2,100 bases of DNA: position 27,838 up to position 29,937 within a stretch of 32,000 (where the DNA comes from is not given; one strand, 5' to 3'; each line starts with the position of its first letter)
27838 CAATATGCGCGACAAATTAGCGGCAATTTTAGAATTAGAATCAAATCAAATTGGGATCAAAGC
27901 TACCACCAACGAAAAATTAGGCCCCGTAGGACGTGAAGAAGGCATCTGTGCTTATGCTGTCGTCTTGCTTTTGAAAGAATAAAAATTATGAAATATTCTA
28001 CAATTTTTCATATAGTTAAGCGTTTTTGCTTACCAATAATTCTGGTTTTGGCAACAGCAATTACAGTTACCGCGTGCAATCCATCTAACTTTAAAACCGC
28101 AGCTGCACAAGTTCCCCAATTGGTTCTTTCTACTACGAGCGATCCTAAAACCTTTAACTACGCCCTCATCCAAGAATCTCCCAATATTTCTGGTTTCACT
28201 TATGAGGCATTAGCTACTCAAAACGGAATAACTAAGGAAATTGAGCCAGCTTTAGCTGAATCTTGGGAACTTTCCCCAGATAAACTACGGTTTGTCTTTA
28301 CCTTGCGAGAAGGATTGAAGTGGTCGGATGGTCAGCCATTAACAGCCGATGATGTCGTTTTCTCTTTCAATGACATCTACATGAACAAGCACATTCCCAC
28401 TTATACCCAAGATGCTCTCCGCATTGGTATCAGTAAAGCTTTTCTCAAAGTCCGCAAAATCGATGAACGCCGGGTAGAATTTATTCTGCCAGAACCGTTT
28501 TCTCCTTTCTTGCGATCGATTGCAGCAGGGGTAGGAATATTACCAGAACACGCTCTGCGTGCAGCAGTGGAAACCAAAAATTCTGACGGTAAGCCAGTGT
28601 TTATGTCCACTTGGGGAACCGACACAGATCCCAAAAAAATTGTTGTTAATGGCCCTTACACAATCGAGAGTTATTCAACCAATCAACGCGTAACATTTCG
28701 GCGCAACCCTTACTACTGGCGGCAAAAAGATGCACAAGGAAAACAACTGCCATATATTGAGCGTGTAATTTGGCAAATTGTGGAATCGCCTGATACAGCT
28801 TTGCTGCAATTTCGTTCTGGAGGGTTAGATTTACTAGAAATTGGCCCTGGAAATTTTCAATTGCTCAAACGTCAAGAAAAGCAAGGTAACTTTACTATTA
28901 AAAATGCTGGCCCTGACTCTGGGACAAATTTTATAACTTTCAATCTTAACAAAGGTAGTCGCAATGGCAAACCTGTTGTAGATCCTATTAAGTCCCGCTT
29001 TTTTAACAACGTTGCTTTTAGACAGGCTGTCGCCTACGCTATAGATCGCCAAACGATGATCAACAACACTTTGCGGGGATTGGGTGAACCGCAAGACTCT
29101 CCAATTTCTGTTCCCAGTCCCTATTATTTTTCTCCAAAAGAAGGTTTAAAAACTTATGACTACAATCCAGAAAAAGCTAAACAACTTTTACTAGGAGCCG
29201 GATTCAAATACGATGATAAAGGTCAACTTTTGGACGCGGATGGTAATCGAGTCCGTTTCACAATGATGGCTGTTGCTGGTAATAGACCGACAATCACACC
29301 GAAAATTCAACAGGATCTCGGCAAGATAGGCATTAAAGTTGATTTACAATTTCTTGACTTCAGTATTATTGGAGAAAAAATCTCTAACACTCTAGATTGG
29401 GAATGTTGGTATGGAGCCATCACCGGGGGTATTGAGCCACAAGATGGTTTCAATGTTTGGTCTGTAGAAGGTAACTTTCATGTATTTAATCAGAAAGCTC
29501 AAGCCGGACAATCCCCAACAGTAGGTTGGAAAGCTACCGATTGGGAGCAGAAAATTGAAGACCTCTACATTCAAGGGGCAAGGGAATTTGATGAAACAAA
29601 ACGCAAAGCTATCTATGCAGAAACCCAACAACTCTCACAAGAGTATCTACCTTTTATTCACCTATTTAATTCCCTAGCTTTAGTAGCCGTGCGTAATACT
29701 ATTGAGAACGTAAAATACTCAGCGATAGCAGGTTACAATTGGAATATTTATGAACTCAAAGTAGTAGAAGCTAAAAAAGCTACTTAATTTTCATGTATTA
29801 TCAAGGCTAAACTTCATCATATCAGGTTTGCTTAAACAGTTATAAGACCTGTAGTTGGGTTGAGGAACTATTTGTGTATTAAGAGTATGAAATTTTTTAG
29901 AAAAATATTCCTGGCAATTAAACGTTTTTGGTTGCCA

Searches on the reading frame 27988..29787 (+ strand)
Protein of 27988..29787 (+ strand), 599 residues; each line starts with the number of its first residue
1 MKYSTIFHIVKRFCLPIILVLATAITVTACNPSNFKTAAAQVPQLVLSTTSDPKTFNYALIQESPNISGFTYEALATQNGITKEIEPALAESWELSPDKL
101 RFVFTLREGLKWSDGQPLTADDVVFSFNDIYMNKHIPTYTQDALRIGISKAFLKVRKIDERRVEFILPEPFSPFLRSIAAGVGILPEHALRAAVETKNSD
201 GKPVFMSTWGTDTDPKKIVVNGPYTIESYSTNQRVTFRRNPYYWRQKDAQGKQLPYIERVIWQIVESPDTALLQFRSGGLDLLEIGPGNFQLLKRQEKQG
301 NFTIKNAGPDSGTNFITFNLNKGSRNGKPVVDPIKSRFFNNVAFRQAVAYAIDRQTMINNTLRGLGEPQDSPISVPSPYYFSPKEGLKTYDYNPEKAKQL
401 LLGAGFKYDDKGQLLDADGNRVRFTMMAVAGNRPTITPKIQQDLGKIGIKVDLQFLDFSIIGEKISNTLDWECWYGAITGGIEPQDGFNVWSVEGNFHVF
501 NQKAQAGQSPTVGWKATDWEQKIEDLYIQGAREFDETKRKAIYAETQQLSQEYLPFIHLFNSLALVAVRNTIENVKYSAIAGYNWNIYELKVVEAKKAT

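Call 67: search_protein_families(library=pfam, proteins=[window:27988-29787:+], max_evalue=0.00001)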
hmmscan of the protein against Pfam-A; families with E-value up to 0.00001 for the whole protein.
window:27988-29787:+ (599 aa): 1 family
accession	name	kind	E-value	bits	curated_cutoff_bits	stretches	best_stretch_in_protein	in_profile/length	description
PF00496.27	SBP_bac_5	-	2.3e-86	290.7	32.4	1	84-488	1-356/368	Bacterial extracellular solute-binding proteins, family 5 Middle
